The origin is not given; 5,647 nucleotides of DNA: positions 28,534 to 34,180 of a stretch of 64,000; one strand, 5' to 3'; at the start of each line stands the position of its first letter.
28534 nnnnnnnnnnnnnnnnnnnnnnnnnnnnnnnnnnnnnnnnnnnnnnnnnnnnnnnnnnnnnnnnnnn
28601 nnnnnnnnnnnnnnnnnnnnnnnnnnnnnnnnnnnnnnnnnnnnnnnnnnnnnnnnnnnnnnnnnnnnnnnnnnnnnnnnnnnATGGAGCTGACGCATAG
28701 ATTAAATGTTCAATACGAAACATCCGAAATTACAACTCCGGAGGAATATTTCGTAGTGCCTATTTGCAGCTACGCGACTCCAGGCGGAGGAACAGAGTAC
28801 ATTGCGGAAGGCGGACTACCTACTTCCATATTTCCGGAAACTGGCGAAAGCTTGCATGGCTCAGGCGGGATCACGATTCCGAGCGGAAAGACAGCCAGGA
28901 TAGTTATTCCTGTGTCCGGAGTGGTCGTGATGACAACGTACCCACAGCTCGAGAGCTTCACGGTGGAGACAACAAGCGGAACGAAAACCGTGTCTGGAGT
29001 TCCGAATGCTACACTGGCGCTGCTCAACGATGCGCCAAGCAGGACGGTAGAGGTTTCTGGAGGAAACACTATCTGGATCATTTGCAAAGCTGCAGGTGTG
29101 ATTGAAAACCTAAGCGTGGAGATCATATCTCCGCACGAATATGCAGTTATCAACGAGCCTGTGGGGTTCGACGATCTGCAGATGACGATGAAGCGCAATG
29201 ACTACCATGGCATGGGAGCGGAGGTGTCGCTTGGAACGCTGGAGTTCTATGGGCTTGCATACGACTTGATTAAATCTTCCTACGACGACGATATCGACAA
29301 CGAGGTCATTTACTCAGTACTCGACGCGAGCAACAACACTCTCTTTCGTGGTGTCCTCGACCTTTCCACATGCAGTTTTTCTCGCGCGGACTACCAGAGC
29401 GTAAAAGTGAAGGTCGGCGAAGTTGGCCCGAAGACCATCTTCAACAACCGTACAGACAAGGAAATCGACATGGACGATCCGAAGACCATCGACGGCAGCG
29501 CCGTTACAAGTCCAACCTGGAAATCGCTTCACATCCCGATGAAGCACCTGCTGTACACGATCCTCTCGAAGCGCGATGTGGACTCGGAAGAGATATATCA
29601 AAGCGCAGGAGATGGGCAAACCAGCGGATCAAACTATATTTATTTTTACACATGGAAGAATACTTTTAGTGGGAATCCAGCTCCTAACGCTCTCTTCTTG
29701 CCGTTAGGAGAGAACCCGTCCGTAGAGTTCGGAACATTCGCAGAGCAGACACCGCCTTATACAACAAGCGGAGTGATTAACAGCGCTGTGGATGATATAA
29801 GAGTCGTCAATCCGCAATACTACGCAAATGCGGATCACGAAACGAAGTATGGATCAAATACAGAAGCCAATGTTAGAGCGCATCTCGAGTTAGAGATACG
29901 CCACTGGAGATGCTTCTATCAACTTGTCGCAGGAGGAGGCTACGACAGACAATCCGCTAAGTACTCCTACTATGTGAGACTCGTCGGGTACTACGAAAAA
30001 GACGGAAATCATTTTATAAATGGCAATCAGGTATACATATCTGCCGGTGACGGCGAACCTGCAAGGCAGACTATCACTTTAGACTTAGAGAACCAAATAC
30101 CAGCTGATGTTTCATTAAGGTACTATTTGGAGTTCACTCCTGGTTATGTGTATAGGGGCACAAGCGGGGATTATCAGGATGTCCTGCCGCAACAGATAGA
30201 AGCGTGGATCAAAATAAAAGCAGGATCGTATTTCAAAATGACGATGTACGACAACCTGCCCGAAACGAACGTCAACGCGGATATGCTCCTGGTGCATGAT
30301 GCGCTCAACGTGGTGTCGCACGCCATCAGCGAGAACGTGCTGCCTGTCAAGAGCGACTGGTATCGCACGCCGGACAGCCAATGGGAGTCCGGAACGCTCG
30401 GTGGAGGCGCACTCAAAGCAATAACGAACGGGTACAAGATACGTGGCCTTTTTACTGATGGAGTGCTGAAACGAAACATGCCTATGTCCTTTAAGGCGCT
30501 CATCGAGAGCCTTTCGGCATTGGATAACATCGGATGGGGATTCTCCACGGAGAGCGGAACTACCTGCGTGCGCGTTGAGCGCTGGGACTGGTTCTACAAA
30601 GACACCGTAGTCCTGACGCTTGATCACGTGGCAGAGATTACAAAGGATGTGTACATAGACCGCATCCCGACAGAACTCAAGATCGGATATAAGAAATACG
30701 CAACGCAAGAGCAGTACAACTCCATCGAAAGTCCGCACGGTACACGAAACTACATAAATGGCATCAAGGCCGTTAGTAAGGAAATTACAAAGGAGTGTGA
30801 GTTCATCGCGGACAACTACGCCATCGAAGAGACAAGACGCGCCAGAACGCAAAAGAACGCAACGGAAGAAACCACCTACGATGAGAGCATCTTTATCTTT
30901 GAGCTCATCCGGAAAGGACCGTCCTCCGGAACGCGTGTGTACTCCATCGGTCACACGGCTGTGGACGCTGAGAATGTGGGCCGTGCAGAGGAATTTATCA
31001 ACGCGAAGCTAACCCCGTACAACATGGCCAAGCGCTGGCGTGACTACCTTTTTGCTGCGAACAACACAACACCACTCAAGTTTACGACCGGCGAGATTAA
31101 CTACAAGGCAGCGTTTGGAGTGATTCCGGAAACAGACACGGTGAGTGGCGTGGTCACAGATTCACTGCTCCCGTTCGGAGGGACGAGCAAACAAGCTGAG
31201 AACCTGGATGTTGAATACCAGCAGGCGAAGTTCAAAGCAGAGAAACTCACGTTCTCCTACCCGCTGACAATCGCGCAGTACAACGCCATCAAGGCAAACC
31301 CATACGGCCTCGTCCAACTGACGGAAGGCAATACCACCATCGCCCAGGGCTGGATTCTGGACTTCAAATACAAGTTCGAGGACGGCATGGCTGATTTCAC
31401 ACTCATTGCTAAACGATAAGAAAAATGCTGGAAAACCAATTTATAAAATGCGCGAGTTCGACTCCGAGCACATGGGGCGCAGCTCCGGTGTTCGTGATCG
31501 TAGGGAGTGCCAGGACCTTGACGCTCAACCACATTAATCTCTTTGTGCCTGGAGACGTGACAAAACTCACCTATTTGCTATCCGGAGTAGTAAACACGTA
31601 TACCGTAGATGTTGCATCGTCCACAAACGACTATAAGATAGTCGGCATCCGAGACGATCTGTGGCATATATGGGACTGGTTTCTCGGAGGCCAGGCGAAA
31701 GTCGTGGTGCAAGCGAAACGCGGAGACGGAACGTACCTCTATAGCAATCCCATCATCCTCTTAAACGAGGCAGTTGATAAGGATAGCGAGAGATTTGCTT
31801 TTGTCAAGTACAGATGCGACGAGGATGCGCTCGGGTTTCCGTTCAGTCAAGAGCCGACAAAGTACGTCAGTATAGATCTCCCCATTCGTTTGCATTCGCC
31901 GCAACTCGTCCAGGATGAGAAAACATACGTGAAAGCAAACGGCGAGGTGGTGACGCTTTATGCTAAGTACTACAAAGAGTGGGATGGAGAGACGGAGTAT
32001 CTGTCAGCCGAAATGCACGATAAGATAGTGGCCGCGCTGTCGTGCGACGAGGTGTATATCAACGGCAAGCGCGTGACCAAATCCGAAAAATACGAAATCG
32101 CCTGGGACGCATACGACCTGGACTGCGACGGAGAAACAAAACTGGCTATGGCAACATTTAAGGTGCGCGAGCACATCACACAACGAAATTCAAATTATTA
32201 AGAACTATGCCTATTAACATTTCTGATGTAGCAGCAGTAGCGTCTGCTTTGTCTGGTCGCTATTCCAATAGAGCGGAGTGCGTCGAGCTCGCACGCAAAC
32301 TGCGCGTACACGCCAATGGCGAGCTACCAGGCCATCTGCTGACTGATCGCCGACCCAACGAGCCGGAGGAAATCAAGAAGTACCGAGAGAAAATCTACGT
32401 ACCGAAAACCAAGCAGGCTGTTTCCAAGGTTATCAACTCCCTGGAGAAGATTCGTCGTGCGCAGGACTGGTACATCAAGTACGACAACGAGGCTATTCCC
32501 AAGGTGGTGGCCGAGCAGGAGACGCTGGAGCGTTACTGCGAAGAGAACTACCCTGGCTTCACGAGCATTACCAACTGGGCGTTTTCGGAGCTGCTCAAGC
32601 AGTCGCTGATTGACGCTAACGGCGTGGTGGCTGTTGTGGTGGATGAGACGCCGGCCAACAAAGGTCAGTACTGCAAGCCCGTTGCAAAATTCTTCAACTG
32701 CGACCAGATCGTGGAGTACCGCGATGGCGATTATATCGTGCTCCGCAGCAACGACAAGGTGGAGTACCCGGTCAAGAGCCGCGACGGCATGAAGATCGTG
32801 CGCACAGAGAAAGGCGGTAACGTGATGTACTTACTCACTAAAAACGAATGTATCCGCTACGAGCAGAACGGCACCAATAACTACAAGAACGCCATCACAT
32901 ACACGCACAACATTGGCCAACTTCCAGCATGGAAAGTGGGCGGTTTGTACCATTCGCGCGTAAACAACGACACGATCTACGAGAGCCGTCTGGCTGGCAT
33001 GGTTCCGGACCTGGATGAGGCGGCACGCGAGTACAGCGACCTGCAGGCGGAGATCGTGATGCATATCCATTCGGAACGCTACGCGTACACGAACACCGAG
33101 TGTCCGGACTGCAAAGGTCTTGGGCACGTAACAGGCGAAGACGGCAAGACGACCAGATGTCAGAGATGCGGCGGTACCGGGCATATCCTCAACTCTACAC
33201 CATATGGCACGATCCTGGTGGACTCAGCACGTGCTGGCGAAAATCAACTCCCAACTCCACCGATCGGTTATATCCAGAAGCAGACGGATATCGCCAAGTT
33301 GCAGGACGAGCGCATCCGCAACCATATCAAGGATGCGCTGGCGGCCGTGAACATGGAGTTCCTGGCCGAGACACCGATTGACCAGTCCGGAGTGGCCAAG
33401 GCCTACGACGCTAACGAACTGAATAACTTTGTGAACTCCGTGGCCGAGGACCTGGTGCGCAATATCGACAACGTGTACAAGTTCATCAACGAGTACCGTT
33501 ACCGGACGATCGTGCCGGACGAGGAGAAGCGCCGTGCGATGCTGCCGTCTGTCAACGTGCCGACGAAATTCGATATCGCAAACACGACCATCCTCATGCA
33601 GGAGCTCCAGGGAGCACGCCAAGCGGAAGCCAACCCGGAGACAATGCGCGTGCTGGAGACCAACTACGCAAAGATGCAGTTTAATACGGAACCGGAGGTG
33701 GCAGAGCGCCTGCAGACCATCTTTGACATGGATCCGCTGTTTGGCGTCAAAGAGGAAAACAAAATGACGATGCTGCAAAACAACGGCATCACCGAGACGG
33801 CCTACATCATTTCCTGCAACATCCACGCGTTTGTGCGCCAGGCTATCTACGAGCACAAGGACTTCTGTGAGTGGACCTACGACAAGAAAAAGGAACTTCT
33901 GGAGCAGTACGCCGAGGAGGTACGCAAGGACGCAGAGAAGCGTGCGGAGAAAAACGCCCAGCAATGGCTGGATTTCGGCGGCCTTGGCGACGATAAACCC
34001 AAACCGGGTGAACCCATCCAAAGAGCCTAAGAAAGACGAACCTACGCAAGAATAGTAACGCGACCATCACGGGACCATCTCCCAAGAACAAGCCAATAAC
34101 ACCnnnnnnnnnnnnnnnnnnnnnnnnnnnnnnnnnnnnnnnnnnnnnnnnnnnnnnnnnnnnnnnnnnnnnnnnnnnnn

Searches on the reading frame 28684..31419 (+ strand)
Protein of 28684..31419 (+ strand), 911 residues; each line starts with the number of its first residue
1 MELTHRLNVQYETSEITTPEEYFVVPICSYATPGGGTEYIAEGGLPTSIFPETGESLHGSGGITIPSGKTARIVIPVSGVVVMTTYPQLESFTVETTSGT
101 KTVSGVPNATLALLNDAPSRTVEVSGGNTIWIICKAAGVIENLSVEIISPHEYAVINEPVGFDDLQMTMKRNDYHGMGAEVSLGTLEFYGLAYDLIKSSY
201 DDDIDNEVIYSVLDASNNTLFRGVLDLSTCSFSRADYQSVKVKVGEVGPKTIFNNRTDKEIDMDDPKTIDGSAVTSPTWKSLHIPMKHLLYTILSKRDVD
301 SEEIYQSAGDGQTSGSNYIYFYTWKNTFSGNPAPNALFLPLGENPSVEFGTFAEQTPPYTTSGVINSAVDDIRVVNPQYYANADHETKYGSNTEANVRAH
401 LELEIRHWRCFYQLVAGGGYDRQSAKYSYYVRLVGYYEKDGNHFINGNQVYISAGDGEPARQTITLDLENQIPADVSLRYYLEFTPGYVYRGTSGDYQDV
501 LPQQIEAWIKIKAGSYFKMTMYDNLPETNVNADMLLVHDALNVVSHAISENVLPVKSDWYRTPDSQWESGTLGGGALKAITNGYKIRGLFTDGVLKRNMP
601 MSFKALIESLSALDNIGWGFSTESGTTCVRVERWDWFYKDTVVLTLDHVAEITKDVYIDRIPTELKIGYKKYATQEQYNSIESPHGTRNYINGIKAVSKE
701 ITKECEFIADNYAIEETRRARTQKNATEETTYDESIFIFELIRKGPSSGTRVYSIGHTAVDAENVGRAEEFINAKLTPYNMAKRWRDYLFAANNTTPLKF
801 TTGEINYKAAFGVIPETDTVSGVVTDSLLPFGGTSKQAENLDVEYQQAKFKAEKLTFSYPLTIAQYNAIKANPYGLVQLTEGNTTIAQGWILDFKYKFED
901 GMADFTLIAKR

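Call 15: search_protein_families(library=phrogs, proteins=[window:28684-31419:+], max_evalue=0.001)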
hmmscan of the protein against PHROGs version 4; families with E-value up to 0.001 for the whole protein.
window:28684-31419:+ (911 aa): 1 family
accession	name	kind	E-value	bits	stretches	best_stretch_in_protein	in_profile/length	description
phrog_15220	-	head and packaging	1.1e-55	190.2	2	531-907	380-755/759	virion structural protein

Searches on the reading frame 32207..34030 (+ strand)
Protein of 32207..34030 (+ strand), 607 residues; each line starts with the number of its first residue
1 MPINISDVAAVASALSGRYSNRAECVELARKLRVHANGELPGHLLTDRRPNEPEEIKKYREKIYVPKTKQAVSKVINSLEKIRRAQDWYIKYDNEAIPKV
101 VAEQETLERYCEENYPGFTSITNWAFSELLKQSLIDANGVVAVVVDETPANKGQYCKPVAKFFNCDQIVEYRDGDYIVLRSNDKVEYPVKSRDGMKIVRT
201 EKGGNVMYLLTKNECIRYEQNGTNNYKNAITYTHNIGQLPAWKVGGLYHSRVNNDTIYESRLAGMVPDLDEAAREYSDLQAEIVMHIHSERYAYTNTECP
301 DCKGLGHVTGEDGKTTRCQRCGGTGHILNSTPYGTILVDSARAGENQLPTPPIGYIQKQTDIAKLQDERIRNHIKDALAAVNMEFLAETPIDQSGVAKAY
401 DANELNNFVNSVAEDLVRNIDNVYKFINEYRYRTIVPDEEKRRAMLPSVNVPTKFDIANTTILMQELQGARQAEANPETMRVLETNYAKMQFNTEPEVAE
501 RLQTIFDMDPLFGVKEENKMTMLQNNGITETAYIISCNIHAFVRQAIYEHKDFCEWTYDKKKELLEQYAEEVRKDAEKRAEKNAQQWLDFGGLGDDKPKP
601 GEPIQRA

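Call 15: search_protein_families(library=phrogs, proteins=[window:32207-34030:+], max_evalue=0.001)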
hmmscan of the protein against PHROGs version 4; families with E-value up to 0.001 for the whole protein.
window:32207-34030:+ (607 aa): 4 families
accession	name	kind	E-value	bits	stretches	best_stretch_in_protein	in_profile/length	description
phrog_7376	-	head and packaging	4.9e-17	62.7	1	64-545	73-532/576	portal protein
phrog_145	-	head and packaging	0.00012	22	1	353-496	318-454/493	portal protein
phrog_9961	-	unknown function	0.00017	23.2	1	296-329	7-40/99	-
phrog_22955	-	unknown function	0.00046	21.3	0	295-330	49-84/87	-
